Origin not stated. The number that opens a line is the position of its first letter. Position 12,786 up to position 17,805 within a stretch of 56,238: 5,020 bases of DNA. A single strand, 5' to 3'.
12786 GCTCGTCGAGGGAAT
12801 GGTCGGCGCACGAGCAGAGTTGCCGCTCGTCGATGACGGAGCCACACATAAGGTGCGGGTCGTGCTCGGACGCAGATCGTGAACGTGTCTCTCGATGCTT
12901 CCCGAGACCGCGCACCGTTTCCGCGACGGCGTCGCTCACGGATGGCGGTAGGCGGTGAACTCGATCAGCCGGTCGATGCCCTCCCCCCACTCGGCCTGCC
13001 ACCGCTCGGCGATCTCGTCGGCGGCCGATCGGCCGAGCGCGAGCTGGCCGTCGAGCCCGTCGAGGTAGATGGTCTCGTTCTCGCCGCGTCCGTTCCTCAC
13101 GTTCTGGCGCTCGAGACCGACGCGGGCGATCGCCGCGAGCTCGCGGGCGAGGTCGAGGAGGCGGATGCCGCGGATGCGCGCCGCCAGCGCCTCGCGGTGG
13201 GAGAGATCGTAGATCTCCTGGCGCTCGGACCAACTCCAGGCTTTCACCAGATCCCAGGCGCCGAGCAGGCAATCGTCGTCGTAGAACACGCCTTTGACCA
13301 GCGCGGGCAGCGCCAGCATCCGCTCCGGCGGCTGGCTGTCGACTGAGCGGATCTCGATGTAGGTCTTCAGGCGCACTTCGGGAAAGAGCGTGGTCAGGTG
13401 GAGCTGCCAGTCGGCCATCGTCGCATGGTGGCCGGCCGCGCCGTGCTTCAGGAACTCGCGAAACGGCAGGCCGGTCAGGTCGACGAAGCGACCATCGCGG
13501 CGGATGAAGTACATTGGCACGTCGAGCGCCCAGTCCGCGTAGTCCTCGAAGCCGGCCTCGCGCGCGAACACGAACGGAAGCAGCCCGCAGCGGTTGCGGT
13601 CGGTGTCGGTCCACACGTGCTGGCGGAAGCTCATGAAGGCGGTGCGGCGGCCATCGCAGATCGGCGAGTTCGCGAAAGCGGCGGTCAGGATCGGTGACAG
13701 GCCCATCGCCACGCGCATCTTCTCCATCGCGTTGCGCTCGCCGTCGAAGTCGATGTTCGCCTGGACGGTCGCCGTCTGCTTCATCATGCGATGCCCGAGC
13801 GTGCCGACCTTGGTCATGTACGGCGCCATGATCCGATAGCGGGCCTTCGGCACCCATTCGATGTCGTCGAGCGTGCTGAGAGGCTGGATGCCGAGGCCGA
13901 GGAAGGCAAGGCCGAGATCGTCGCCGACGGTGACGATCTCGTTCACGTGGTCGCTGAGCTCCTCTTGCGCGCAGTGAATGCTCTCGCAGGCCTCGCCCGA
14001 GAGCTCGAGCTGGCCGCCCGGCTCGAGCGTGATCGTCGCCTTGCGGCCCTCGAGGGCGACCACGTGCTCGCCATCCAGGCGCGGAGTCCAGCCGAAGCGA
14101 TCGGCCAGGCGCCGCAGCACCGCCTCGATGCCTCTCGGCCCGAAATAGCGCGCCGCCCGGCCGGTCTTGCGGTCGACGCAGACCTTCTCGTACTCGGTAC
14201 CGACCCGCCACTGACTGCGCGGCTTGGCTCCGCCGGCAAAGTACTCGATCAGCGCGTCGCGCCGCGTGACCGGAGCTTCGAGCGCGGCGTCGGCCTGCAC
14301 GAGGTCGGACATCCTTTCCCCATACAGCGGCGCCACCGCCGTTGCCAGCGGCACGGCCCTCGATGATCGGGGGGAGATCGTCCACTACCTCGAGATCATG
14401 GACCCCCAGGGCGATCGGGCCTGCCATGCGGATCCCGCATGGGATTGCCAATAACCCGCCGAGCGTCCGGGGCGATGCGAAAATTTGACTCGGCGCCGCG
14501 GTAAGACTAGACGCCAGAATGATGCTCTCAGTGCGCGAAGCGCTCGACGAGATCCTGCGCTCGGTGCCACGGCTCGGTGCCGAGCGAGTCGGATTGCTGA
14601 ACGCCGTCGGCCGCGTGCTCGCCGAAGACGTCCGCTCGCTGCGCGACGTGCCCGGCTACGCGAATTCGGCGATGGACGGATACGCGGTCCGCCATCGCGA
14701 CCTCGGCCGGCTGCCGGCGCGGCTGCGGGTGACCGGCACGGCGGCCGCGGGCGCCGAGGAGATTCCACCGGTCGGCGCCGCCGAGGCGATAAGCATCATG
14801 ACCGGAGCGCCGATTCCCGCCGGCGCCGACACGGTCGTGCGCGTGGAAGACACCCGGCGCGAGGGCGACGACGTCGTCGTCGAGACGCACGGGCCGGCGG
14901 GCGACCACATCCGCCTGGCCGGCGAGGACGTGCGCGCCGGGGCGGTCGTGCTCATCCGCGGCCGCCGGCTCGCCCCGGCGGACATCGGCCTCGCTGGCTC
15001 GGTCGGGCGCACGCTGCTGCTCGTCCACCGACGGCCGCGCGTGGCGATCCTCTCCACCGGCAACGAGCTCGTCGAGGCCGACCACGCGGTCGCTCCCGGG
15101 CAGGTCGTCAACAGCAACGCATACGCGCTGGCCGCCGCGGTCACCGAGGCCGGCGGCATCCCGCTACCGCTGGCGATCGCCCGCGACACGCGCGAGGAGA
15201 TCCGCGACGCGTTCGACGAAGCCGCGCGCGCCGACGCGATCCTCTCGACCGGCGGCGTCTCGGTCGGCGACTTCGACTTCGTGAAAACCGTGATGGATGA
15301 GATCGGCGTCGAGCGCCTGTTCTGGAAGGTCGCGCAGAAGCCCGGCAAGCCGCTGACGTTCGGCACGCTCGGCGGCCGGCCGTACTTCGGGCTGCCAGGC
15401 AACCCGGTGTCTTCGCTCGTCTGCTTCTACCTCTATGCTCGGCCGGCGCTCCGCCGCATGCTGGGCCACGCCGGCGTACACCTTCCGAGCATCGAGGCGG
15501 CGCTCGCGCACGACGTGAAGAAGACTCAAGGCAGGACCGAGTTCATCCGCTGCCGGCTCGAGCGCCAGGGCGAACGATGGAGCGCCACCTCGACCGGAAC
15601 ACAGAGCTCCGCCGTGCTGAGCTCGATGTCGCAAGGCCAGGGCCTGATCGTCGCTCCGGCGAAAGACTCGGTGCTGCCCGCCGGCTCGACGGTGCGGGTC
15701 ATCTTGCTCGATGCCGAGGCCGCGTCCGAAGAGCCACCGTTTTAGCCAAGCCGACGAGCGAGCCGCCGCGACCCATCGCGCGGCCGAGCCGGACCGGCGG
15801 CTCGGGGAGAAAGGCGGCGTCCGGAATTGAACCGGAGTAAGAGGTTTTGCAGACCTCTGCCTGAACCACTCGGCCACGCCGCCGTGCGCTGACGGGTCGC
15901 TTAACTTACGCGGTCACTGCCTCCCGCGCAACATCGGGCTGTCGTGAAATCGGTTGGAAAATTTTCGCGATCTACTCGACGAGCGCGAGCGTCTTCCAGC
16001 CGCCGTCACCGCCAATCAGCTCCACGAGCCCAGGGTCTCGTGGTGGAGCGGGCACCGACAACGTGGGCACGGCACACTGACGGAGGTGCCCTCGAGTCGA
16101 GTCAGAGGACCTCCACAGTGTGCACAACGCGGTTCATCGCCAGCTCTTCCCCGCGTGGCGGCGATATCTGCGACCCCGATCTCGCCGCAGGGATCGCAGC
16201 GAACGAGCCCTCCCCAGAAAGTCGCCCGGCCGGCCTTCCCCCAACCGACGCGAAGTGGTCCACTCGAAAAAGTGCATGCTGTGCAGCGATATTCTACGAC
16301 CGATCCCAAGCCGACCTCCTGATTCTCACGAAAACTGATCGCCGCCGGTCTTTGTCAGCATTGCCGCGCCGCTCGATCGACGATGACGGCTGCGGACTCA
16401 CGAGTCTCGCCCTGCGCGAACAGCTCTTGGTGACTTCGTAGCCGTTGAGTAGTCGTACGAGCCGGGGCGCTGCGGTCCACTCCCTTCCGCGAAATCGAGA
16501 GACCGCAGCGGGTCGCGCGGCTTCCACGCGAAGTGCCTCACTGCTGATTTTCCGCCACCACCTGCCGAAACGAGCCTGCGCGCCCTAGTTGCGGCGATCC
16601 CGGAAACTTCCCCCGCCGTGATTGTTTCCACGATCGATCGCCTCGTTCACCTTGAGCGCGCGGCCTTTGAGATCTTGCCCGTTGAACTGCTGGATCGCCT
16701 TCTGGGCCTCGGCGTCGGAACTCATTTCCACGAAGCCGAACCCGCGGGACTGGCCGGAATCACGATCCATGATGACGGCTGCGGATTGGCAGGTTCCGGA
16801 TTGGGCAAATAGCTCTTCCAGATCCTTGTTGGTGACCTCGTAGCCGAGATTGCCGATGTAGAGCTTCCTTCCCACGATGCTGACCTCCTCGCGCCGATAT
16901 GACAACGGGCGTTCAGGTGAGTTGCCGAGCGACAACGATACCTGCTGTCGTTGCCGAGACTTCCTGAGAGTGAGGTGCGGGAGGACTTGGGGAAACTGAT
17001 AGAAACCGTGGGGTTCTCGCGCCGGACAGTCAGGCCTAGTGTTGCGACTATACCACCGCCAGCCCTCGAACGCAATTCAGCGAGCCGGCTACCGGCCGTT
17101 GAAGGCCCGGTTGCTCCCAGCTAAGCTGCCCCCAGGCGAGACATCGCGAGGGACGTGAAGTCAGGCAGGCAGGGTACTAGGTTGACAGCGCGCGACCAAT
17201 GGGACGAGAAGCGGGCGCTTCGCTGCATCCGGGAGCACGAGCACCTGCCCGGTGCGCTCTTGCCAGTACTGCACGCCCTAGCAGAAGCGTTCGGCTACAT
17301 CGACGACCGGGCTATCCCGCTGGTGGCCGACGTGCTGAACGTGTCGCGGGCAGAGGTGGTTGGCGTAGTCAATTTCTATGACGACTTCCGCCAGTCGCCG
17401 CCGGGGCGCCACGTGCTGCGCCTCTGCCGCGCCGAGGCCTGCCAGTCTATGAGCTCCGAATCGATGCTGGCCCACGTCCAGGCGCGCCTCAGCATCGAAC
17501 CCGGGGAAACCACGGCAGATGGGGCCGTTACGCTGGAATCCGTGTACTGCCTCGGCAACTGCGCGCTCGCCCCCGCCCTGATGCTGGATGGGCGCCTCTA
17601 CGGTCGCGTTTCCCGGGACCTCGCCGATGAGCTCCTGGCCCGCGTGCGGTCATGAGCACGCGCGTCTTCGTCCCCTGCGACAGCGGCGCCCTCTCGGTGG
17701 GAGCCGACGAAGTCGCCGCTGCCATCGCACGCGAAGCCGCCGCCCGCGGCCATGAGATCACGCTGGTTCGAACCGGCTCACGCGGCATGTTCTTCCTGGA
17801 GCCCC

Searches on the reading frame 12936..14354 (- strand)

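Call 12: search_protein_families(library=pfam, proteins=[window:12936-14354:-], max_evalue=0.00001)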
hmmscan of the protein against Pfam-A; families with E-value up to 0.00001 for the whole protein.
window:12936-14354:- (472 aa): 1 family
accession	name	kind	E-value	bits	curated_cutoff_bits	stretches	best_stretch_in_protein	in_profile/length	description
PF04107.18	GCS2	-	1.3e-71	241.8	21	1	87-373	18-290/291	Glutamate-cysteine ligase family 2(GCS2)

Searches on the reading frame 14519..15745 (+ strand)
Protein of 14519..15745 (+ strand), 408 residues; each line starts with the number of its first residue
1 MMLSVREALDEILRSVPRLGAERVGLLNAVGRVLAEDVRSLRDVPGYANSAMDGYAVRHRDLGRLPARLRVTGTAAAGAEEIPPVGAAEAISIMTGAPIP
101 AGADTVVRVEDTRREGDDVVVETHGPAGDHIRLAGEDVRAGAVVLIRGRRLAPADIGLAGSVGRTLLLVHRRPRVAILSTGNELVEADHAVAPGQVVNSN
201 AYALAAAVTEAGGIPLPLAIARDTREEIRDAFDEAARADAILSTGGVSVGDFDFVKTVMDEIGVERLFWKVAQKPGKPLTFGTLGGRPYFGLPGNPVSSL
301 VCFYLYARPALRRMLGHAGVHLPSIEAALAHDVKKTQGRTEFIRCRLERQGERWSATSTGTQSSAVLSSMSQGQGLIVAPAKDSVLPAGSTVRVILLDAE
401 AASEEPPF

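Call 12: search_protein_families(library=pfam, proteins=[window:14519-15745:+], max_evalue=0.00001)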
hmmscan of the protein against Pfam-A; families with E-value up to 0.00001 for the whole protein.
window:14519-15745:+ (408 aa): 3 families
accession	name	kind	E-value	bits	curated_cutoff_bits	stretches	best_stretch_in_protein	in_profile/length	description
PF03453.22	MoeA_N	-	4.1e-45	153.8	30.8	1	3-163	1-160/160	MoeA N-terminal region (domain I and II)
PF00994.29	MoCF_biosynth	-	8.9e-32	110.2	26.6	1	176-312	1-143/144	Probable molybdopterin binding domain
PF03454.20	MoeA_C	-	5.9e-16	58.9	22.1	1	327-397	2-72/72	MoeA C-terminal region (domain IV)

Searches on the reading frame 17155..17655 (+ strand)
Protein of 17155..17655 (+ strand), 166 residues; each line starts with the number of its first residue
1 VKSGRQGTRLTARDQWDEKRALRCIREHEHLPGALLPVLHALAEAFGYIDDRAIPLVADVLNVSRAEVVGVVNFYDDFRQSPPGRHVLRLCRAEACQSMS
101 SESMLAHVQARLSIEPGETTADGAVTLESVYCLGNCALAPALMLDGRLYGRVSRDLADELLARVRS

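Call 12: search_protein_families(library=pfam, proteins=[window:17155-17655:+], max_evalue=0.00001)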
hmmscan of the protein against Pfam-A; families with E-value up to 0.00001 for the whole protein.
window:17155-17655:+ (166 aa): 1 family
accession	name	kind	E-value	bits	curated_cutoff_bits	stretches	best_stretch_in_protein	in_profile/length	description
PF01257.25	2Fe-2S_thioredx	-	5e-41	140.4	24.8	1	24-164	4-144/145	Thioredoxin-like [2Fe-2S] ferredoxin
